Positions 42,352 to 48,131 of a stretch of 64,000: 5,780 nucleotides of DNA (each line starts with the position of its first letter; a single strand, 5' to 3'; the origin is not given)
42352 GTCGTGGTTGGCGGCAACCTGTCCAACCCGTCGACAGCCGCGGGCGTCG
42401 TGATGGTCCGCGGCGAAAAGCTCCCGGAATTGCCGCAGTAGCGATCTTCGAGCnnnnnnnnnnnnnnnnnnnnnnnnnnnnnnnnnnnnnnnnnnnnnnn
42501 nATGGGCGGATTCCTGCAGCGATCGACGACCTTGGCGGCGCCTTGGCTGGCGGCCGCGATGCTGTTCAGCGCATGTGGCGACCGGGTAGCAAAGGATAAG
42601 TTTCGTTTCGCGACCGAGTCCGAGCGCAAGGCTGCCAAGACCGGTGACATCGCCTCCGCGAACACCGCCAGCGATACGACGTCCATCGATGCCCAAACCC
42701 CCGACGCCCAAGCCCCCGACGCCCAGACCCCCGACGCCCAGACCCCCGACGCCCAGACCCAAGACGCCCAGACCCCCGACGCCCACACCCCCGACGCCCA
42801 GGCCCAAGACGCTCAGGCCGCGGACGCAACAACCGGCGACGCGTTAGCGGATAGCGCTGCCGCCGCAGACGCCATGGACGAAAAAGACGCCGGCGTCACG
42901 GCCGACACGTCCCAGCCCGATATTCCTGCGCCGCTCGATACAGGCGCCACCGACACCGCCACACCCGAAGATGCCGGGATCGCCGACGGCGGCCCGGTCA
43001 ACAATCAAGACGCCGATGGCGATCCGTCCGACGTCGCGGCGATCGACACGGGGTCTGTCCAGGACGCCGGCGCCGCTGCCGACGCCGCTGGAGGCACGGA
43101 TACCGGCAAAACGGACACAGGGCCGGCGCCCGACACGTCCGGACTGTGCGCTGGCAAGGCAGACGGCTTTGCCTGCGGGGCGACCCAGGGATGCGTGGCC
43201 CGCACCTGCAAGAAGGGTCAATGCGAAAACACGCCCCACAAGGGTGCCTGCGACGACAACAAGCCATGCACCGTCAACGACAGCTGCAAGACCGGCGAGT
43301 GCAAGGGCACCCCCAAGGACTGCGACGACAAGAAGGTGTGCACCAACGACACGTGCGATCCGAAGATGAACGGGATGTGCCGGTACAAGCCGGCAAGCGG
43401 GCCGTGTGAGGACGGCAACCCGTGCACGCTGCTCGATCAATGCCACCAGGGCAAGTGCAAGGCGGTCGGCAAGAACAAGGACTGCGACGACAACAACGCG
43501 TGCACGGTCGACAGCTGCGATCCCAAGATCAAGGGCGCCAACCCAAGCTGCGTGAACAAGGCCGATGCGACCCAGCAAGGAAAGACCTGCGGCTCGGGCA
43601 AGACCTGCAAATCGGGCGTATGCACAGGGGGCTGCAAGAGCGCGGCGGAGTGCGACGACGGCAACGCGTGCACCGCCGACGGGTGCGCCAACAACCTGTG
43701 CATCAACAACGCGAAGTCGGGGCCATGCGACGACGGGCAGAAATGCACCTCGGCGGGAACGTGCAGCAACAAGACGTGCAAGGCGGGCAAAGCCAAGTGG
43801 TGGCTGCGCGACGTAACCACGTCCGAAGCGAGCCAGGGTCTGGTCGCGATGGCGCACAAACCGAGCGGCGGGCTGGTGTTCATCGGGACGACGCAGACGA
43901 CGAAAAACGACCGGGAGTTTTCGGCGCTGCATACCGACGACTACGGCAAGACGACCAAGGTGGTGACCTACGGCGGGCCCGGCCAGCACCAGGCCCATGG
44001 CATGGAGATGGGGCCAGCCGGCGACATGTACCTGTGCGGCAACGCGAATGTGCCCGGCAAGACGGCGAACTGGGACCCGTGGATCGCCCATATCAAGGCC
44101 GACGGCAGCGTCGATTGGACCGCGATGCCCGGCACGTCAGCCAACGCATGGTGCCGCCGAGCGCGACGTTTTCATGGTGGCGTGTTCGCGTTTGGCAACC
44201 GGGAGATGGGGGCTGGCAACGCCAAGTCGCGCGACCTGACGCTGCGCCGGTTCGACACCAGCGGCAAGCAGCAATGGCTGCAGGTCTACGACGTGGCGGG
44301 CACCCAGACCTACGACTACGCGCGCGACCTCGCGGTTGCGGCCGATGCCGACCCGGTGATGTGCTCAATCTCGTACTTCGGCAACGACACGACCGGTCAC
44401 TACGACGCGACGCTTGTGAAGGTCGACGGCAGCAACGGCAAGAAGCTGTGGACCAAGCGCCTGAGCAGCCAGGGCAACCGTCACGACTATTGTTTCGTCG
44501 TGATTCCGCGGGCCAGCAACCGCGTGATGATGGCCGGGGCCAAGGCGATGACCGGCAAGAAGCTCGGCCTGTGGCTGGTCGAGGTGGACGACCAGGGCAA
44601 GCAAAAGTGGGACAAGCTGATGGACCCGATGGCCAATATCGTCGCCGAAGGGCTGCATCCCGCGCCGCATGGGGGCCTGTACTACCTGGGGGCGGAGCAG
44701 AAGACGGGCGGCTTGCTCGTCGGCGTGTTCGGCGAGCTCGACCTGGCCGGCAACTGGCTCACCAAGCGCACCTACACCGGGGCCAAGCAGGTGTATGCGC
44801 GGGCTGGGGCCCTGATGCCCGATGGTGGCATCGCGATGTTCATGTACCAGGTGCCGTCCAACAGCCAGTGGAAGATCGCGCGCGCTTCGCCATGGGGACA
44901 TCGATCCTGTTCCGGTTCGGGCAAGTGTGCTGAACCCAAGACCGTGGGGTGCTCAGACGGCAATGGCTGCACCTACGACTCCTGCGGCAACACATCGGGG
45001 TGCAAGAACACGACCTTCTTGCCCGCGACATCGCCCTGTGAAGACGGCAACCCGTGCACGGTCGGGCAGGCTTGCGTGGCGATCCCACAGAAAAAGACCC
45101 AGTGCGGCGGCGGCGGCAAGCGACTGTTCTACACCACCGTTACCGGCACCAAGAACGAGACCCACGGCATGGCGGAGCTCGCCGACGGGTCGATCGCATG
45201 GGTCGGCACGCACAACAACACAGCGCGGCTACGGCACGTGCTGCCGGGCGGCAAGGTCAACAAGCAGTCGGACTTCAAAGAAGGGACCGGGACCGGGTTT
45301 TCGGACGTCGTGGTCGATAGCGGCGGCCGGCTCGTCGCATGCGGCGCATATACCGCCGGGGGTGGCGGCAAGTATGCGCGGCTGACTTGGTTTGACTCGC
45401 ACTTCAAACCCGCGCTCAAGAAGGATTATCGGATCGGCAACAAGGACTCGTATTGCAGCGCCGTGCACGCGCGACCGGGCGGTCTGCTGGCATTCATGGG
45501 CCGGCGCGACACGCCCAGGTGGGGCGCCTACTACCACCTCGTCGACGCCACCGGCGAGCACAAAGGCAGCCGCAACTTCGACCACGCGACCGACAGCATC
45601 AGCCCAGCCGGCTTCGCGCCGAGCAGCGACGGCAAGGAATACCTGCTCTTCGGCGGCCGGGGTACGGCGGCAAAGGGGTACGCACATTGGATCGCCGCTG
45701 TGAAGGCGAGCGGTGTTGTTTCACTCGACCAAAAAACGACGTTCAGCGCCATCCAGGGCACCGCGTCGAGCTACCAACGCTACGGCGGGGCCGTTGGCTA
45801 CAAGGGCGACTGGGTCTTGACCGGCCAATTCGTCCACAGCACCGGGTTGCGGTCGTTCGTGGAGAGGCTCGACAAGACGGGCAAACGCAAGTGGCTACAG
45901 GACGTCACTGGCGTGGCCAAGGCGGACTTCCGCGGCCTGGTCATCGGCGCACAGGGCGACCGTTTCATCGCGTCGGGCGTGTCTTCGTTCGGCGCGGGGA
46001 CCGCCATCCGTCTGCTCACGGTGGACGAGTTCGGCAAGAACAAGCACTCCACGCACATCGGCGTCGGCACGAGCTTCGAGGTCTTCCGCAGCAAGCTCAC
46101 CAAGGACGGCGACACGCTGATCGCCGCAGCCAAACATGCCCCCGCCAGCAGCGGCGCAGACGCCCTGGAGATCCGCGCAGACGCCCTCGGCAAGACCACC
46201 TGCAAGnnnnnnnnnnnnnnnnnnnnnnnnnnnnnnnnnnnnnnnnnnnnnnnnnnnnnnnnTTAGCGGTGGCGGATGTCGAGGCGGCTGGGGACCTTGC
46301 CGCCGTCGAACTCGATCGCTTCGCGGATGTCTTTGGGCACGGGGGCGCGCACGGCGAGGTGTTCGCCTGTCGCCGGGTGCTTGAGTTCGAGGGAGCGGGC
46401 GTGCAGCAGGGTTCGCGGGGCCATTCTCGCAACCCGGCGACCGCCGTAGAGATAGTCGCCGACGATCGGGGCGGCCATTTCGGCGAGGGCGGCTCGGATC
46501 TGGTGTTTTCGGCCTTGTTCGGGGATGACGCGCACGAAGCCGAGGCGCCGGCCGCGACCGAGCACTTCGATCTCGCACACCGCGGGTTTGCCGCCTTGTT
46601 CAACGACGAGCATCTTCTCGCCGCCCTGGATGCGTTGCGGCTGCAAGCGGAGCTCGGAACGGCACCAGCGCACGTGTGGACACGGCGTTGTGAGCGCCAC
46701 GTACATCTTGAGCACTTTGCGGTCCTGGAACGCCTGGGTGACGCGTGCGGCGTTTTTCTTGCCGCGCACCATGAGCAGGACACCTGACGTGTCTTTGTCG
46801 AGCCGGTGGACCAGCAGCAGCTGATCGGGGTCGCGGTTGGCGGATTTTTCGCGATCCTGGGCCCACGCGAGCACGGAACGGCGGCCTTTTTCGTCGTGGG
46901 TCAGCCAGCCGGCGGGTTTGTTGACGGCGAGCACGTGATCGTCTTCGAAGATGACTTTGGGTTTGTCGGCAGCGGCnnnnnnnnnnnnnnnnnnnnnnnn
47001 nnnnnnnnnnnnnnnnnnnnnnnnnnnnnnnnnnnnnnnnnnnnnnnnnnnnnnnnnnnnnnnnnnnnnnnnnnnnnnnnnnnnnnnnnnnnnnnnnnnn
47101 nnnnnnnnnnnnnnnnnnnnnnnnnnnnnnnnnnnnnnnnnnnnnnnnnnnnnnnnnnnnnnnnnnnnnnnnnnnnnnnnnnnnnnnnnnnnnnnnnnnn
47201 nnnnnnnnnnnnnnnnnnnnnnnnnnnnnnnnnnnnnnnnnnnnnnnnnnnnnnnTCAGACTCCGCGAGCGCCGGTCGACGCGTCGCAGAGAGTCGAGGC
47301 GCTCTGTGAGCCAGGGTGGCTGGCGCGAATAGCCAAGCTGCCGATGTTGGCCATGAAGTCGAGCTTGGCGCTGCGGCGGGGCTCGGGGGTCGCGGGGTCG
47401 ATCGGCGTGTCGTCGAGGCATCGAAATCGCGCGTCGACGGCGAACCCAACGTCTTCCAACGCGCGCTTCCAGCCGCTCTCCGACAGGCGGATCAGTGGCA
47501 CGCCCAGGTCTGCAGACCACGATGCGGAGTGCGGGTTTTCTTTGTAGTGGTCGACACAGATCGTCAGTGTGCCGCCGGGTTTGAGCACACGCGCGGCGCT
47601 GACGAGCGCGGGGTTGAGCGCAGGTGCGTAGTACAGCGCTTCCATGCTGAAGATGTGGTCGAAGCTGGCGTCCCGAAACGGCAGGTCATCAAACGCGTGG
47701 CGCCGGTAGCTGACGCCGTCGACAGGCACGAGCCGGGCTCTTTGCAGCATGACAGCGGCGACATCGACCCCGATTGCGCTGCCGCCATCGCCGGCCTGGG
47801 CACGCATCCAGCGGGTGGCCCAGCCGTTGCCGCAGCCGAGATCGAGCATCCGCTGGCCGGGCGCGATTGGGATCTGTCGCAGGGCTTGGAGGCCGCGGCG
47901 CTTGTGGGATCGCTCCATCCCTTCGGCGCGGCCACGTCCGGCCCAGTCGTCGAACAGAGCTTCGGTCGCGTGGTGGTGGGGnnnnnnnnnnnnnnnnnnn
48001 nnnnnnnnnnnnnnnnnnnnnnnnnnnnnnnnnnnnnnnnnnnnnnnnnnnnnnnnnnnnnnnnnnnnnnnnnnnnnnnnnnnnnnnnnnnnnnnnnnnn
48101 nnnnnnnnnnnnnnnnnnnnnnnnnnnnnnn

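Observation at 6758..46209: Island of paralogous giant 'slime-mold repeat' (Dicty CTDC) cysteine-rich surface lipoproteins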

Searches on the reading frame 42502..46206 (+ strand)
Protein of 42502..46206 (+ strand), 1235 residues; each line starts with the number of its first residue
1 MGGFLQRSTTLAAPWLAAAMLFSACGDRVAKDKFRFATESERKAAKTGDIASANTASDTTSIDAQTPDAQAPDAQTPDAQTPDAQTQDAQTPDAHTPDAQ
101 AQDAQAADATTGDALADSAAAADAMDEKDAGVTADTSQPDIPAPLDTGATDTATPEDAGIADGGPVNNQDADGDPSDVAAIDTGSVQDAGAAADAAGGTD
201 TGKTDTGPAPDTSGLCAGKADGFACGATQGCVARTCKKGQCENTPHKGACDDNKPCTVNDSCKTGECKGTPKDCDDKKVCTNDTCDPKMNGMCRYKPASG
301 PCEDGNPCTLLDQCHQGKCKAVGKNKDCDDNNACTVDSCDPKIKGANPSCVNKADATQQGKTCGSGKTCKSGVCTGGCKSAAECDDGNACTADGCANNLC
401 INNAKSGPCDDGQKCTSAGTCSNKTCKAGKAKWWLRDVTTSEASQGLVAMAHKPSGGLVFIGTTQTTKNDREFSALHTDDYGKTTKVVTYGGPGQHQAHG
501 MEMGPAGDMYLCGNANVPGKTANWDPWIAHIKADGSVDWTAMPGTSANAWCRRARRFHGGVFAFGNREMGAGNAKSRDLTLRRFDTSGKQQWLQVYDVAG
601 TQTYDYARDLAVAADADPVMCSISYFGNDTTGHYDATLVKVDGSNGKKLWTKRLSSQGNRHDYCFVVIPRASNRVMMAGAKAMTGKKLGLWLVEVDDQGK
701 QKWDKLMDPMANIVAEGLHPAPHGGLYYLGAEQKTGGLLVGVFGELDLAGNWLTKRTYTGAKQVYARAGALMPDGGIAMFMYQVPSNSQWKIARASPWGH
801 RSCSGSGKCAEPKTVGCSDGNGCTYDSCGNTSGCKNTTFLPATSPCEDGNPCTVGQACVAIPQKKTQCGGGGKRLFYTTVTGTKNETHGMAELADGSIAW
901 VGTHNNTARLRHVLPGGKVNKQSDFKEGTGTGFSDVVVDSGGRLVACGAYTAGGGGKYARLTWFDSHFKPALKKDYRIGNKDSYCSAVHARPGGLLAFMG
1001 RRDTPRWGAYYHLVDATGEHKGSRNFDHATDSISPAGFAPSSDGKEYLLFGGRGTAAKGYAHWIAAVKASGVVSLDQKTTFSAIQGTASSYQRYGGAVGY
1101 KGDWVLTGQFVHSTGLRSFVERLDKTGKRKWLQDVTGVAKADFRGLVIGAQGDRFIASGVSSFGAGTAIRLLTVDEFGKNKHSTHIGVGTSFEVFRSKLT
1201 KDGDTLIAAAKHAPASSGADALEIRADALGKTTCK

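Call 10: search_protein_families(library=pfam, proteins=[window:42502-46206:+], max_evalue=0.01)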
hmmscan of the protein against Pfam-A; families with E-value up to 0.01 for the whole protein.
window:42502-46206:+ (1235 aa): 1 family
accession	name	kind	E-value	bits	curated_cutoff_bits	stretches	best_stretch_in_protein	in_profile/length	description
PF00526.23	Dicty_CTDC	-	3.4e-09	36.8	27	2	327-342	1-16/24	Dictyostelium (slime mold) repeat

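Call 12: search_protein_families(library=ncbifam, proteins=[window:42502-46206:+], max_evalue=0.01)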
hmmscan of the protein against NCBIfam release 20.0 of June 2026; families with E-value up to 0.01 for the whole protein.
window:42502-46206:+ (1235 aa): 1 family
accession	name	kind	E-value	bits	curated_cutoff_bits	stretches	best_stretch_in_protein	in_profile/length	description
NF047494.1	Lepto_SBBP_lipo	equivalog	0.00026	19.8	400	0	572-680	155-264/466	SBBP repeat beta-propeller lipoprotein, LipL53 family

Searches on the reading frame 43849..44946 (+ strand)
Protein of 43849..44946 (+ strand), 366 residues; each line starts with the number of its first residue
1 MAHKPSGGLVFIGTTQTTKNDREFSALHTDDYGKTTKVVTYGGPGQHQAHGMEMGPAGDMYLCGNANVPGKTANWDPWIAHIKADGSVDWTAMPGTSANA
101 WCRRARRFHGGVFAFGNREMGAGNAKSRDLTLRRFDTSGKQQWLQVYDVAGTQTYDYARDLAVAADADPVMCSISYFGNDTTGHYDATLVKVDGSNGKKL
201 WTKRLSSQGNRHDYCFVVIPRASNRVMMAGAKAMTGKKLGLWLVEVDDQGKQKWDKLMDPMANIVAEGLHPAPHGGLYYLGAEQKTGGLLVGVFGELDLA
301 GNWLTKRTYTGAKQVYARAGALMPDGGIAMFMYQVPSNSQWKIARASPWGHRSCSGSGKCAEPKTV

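Call 57: search_protein_families(library=pfam, proteins=[window:43849-44946:+], max_evalue=1)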
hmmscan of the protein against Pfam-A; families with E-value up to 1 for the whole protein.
window:43849-44946:+ (366 aa): 1 family
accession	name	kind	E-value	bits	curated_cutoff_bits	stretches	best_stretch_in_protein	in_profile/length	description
PF13360.13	PQQ_2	-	4.1e-05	23.8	27.6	1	131-291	4-131/233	Outer membrane protein assembly factor BamB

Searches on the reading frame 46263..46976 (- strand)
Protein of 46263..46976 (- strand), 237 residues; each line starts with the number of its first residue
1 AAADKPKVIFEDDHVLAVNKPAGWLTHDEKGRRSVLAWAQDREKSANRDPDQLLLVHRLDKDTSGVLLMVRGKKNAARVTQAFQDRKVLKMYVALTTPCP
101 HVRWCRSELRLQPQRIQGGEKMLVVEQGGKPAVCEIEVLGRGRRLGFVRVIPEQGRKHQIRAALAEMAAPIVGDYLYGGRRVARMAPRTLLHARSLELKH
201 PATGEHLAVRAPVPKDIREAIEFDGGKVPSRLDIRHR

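Call 16: search_protein_families(library=pfam, proteins=[window:46263-46976:-], max_evalue=0.001)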
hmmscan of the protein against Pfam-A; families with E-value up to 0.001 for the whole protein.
window:46263-46976:- (237 aa): 1 family
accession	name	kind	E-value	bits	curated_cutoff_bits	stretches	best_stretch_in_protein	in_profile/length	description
PF00849.27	PseudoU_synth_2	-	7.9e-25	88.3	26.8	1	14-165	1-151/152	RNA pseudouridylate synthase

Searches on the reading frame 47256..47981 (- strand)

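Call 16: search_protein_families(library=pfam, proteins=[window:47256-47981:-], max_evalue=0.001)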
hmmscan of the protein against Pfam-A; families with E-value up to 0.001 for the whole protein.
window:47256-47981:- (241 aa): 8 families
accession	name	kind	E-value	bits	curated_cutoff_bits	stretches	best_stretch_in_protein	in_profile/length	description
PF08241.18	Methyltransf_11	-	1.1e-20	74.5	21.2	1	46-140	1-94/95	Methyltransferase domain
PF13649.12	Methyltransf_25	-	7.8e-18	65.4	27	1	46-137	2-97/97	Methyltransferase domain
PF13847.12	Methyltransf_31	-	2.6e-16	60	27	1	41-142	3-110/145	Methyltransferase domain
PF13489.12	Methyltransf_23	-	2.6e-13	50.5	27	1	34-183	16-162/164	Methyltransferase domain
PF08242.18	Methyltransf_12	-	5.1e-11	43.6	30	1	46-139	1-98/98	Methyltransferase domain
PF01209.24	Ubie_methyltran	-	8.2e-09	35.6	20.1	1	40-141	46-151/233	ubiE/COQ5 methyltransferase family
PF08003.17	Methyltransf_9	-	2e-05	24.2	23.8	1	40-141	114-217/315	Protein of unknown function (DUF1698)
PF05175.20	MTS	-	0.00039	20.5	23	0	36-145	26-142/170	Methyltransferase small domain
